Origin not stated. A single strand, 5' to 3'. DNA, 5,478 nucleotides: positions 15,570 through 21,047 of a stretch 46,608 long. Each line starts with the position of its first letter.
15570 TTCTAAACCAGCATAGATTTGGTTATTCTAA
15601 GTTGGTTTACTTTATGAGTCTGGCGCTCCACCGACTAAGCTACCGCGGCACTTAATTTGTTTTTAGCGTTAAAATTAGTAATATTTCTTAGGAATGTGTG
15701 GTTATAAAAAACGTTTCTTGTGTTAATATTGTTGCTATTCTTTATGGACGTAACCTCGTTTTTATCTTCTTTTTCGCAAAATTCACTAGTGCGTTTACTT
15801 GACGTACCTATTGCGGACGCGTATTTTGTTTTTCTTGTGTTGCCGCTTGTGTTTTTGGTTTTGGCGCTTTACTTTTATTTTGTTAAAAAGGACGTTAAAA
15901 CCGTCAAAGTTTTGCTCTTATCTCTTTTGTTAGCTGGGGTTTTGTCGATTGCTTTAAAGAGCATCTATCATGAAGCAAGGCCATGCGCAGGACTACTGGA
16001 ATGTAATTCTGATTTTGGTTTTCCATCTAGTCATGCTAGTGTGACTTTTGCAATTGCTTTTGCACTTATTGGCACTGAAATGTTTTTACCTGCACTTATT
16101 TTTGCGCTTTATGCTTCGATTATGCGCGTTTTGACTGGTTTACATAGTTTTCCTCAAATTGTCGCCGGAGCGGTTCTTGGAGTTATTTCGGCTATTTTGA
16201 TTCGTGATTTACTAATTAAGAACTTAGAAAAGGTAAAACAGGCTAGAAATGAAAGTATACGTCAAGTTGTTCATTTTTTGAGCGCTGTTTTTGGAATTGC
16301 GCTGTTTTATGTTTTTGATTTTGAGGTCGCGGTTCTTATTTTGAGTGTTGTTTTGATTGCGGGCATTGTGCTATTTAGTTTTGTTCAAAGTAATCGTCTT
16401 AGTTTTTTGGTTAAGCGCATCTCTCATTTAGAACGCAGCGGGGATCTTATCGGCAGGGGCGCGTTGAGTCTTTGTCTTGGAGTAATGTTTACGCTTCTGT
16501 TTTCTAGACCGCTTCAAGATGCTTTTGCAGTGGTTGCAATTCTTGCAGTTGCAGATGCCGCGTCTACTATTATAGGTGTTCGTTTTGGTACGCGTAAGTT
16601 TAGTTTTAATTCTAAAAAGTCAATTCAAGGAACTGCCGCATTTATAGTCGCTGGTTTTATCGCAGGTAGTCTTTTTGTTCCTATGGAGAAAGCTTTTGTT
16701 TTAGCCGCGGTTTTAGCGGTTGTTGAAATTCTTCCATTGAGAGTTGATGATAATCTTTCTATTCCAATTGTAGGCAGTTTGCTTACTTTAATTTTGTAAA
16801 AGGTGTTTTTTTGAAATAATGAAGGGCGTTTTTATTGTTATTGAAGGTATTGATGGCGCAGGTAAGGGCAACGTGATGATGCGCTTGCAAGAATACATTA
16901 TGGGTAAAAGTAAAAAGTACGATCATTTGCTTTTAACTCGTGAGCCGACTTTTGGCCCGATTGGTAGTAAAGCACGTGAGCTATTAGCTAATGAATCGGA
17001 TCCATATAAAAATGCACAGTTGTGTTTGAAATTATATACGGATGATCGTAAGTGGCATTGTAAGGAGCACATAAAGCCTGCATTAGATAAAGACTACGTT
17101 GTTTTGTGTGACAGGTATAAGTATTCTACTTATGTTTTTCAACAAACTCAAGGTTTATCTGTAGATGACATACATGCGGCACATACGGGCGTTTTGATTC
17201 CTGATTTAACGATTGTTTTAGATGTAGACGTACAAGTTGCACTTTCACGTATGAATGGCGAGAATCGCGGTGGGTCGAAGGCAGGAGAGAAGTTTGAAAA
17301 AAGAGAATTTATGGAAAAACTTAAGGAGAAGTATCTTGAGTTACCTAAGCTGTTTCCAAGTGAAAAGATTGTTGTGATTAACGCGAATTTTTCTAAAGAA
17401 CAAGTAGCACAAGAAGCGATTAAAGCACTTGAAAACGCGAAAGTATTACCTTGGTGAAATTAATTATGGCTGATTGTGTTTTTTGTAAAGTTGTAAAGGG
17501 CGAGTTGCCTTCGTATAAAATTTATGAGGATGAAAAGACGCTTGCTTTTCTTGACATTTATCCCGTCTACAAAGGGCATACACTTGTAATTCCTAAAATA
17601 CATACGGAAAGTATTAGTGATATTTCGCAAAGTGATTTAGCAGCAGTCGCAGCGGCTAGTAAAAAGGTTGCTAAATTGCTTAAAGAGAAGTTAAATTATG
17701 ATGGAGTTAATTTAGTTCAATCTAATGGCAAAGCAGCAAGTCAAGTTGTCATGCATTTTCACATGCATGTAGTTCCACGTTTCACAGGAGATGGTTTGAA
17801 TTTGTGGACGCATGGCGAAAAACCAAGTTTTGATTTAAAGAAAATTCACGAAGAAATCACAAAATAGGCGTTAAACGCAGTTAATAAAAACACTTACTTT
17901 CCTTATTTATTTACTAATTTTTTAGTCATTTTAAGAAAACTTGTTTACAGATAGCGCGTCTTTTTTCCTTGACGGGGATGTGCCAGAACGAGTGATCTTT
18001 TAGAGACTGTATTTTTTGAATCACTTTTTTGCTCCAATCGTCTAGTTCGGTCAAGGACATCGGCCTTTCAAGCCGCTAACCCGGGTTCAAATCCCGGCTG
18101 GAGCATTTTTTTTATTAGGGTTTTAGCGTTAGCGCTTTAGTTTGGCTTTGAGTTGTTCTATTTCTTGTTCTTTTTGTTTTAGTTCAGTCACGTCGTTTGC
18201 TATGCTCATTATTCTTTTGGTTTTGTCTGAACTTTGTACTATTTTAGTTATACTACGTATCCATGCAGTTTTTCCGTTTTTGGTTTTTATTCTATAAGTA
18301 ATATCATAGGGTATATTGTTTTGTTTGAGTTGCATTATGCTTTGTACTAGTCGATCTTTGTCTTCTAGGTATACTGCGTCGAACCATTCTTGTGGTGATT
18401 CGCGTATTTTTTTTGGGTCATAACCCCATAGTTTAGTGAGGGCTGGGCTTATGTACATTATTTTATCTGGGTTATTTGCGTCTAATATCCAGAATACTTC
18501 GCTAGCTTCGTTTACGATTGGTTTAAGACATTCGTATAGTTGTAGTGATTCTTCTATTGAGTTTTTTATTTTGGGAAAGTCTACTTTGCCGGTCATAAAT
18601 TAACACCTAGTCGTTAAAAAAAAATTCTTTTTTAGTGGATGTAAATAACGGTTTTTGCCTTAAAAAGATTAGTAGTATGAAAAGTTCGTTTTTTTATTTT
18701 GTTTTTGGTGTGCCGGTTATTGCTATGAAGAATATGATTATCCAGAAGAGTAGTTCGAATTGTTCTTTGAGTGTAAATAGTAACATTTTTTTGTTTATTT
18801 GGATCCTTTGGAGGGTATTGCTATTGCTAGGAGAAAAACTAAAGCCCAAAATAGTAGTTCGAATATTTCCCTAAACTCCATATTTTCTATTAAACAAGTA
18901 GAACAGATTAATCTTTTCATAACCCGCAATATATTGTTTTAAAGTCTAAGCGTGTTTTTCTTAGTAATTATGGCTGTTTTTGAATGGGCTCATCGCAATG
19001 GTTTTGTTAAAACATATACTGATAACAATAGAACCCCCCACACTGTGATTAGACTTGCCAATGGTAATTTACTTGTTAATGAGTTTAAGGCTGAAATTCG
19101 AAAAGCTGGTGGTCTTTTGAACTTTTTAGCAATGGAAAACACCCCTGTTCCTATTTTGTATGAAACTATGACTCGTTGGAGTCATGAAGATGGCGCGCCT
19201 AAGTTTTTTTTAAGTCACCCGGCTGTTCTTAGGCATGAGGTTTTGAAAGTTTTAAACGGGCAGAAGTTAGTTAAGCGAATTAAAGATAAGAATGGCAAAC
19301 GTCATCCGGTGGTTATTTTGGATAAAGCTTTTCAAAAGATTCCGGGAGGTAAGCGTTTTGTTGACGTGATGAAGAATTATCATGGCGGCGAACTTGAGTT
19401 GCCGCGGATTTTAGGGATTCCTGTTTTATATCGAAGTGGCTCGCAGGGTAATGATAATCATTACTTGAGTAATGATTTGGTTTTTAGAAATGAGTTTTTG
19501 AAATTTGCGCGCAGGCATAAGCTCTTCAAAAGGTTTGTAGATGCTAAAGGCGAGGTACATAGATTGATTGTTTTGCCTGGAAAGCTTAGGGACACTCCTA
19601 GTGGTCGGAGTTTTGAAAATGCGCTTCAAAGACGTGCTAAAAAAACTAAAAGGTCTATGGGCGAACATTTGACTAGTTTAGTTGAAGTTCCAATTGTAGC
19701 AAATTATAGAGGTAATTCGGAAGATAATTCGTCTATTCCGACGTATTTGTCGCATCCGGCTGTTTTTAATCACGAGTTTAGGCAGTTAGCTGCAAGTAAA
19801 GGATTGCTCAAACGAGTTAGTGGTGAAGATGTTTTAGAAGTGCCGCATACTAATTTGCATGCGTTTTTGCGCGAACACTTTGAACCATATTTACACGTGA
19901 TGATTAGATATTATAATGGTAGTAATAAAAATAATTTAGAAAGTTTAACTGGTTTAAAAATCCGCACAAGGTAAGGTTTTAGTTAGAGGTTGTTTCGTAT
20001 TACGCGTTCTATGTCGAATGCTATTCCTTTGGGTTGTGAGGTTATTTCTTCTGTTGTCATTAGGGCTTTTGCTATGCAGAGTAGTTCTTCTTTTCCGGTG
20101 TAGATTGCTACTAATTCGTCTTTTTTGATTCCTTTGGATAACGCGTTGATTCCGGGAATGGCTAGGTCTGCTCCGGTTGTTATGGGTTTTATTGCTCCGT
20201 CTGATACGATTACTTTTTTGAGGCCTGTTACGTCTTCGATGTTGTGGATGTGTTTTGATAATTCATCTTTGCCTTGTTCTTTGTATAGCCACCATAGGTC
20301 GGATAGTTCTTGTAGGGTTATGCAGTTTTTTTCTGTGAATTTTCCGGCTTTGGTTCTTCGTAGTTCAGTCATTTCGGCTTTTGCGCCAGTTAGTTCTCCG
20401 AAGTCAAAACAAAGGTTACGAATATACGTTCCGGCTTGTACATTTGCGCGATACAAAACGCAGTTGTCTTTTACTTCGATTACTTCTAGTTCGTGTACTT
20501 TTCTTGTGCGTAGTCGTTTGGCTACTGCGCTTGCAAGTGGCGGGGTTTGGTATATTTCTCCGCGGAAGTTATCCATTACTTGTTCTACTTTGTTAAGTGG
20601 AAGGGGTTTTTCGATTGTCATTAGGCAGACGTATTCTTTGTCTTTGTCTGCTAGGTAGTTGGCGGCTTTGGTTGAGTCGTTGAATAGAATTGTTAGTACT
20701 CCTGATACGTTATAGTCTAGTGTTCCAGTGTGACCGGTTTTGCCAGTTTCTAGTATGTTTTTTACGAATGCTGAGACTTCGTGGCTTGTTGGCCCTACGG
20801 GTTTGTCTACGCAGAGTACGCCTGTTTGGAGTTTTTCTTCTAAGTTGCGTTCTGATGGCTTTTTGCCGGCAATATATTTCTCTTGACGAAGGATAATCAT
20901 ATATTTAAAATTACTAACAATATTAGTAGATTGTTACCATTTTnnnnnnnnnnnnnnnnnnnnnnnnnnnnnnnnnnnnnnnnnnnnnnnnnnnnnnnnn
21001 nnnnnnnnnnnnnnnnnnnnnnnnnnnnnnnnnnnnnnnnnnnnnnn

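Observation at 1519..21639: Three paralogous minimal RIO/Bud32-like kinase-fold proteins sharing the same non-canonical catalytic residues (Lys->Arg, Asp->His)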

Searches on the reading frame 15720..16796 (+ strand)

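Call 8: search_protein_families(library=ncbifam, proteins=[window:15720-16796:+], max_evalue=0.01)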
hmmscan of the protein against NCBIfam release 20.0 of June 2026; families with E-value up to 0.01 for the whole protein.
window:15720-16796:+ (359 aa): 2 families
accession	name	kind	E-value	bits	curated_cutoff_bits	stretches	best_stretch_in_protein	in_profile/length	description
NF047884.1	UdeprDiPSep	equivalog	5.4e-07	29.7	250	1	44-163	56-185/188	undecaprenyl-diphosphatase SepP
NF008813.0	PRK11837.1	equivalog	0.00037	20.5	229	1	34-175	31-182/202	undecaprenyl-diphosphate phosphatase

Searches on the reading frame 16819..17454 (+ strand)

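Call 66: search_protein_families(library=pfam, proteins=[window:16819-17454:+], max_evalue=0.0001)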
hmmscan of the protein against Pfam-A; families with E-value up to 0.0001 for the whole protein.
window:16819-17454:+ (212 aa): 1 family
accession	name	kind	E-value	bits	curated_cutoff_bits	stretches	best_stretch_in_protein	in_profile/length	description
PF02223.23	Thymidylate_kin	-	1.1e-38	133.2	27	1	8-199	1-184/185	Thymidylate kinase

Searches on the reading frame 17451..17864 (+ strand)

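Call 66: search_protein_families(library=pfam, proteins=[window:17451-17864:+], max_evalue=0.0001)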
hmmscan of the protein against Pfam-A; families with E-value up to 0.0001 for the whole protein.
window:17451-17864:+ (138 aa): 2 families
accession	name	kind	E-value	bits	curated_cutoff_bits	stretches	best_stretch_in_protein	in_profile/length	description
PF01230.28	HIT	-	1.3e-28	100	21.5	1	17-112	2-97/98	HIT domain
PF11969.13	DcpS_C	-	1.4e-19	71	24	1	9-109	2-101/114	Scavenger mRNA decapping enzyme C-term binding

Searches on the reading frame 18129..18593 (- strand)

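Call 66: search_protein_families(library=pfam, proteins=[window:18129-18593:-], max_evalue=0.0001)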
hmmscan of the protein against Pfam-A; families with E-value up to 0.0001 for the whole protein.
window:18129-18593:- (154 aa): 2 families
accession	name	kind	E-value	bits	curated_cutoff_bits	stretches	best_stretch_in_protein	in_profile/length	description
PF08447.18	PAS_3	-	7.3e-18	65.1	25.6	1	45-130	1-87/89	PAS fold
PF13426.13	PAS_9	-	1.5e-06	28.8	27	1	34-137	4-103/103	PAS domain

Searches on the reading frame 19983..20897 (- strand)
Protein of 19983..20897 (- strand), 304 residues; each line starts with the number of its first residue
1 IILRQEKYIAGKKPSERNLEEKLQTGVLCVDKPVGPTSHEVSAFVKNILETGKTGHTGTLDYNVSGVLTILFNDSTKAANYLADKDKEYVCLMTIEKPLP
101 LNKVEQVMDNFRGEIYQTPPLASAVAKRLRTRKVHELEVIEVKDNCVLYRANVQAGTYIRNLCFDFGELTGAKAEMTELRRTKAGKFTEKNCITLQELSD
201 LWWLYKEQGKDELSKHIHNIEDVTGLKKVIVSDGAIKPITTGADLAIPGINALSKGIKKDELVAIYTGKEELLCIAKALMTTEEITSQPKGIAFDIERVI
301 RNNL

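Call 8: search_protein_families(library=ncbifam, proteins=[window:19983-20897:-], max_evalue=0.01)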
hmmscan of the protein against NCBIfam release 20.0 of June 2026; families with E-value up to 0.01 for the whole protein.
window:19983-20897:- (304 aa): 13 families
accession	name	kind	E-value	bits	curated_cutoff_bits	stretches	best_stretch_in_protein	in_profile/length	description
NF003280.0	PRK04270.1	equivalog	3.7e-105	351.2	242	1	6-300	12-308/323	RNA-guided pseudouridylation complex pseudouridine synthase subunit Cbf5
TIGR00425.1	CBF5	equivalog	9e-98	327.3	238.15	1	10-301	19-312/322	RNA-guided pseudouridylation complex pseudouridine synthase subunit Cbf5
TIGR00431.1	TruB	equivalog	3.2e-31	108.7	151.45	2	25-94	2-71/210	tRNA pseudouridine(55) synthase TruB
TIGR03684.1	arCOG00985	hypoth_equivalog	4.7e-14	52.5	120.6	1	224-294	72-141/154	arCOG04150 universal archaeal PUA-domain protein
NF011153.0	PRK14560.1-4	equivalog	9.2e-10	38.7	169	1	226-294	78-147/162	putative RNA-binding protein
TIGR00451.1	unchar_dom_2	domain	4.8e-09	36.4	27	1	213-294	16-99/107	uncharacterized domain 2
NF011150.0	PRK14560.1-1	equivalog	1.6e-07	31.3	217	1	225-291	68-134/155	putative RNA-binding protein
NF010368.0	PRK13795.1-3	equivalog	6.4e-07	28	588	1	213-294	115-197/635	hypothetical protein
TIGR01213.2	pseudo_Pus10arc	equivalog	1.4e-06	27.5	200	1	83-162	289-371/402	tRNA pseudouridine(54/55) synthase Pus10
NF011151.0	PRK14560.1-2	equivalog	2.2e-05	24.4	291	1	218-295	78-157/172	putative RNA-binding protein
NF011154.0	PRK14560.1-6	equivalog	0.0002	21.6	224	1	229-287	79-138/159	putative RNA-binding protein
NF011152.0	PRK14560.1-3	equivalog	0.0002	21.2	249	1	227-292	82-148/165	putative RNA-binding protein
NF010367.0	PRK13795.1-2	equivalog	0.00034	19.2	456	1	225-299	126-199/584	hypothetical protein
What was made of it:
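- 19983..20900 (-): Context of w3: the Cbf5 pseudouridine synthase gene, divergently transcribed from w3. NCBIfam NF003280, 351 bits (call 8).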
